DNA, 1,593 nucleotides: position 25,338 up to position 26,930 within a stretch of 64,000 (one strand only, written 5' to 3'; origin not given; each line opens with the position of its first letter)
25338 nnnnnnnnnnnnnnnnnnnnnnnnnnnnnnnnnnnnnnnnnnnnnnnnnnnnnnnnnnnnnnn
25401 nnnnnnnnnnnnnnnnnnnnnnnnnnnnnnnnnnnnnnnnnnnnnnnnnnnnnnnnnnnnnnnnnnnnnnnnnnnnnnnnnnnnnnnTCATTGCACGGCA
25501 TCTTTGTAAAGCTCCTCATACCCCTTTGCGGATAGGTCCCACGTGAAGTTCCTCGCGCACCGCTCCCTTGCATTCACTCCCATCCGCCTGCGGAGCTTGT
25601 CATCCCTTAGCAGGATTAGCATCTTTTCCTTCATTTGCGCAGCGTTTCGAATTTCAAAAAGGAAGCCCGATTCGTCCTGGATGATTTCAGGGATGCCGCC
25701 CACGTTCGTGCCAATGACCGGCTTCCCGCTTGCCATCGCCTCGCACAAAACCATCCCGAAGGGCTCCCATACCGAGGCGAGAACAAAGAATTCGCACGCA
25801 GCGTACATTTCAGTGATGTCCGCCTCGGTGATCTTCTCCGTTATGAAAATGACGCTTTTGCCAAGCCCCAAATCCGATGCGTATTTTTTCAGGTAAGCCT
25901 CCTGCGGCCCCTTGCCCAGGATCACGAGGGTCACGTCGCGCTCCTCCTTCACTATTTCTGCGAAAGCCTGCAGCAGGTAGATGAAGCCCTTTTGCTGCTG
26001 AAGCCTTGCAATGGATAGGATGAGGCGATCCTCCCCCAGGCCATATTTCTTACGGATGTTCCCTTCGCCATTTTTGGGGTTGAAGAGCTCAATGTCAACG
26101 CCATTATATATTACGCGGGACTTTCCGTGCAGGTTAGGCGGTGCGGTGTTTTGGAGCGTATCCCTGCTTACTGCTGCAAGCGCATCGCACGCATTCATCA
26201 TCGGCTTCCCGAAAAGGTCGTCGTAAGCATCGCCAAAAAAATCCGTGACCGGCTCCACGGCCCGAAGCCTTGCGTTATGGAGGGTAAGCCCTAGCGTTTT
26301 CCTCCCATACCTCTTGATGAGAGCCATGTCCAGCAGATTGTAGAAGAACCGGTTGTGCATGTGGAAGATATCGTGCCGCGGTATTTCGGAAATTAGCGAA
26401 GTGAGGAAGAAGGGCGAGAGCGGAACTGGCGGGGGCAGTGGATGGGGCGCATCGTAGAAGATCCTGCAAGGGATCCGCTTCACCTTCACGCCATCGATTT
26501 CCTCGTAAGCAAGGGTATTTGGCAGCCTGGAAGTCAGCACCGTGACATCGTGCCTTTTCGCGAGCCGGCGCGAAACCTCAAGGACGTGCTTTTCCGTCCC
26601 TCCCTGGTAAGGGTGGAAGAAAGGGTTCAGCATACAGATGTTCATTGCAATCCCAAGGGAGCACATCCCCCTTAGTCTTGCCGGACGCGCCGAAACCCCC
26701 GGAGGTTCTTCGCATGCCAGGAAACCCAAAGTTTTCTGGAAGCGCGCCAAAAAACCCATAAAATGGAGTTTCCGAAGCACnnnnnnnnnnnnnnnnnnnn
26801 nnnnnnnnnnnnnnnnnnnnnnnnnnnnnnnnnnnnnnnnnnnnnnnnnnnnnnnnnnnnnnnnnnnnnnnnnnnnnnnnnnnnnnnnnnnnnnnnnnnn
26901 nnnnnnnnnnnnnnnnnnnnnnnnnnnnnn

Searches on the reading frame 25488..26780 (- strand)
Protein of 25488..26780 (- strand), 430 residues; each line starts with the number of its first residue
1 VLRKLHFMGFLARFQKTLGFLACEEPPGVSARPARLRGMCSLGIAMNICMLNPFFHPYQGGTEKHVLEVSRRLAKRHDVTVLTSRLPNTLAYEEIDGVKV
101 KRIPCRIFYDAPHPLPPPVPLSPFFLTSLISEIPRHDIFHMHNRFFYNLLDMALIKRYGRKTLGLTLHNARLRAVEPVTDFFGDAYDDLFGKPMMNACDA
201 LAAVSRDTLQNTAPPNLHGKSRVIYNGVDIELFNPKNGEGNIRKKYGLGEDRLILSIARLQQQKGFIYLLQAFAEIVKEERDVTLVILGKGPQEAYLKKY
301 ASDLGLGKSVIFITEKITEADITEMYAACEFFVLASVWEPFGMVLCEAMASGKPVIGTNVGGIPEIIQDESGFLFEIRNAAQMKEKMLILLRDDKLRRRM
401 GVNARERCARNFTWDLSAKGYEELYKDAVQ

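Call 9: search_protein_families(library=pfam, proteins=[window:25488-26780:-], max_evalue=0.001)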
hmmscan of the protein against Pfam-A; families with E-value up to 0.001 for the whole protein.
window:25488-26780:- (430 aa): 6 families
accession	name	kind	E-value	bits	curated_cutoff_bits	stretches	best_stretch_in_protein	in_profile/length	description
PF00534.26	Glycos_transf_1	-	1.6e-44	151.9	26.4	1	241-407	4-172/172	Glycosyl transferases group 1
PF13692.12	Glyco_trans_1_4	-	3.5e-35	121.8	27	1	252-393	2-142/142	Glycosyl transferases group 1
PF13439.12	Glyco_transf_4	-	3.4e-21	76.4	28.5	1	60-231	2-169/170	Glycosyltransferase Family 4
PF13524.12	Glyco_trans_1_2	-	2.7e-07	31.1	25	1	277-415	9-136/144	Glycosyl transferase-like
PF13579.12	Glyco_trans_4_4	-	3.2e-07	31.3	29.7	1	60-211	1-141/158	Glycosyl transferase 4-like domain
PF20706.3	GT4-conflict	-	4.1e-07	29.7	26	1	248-371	194-324/385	Family 4 Glycosyltransferase in conflict systems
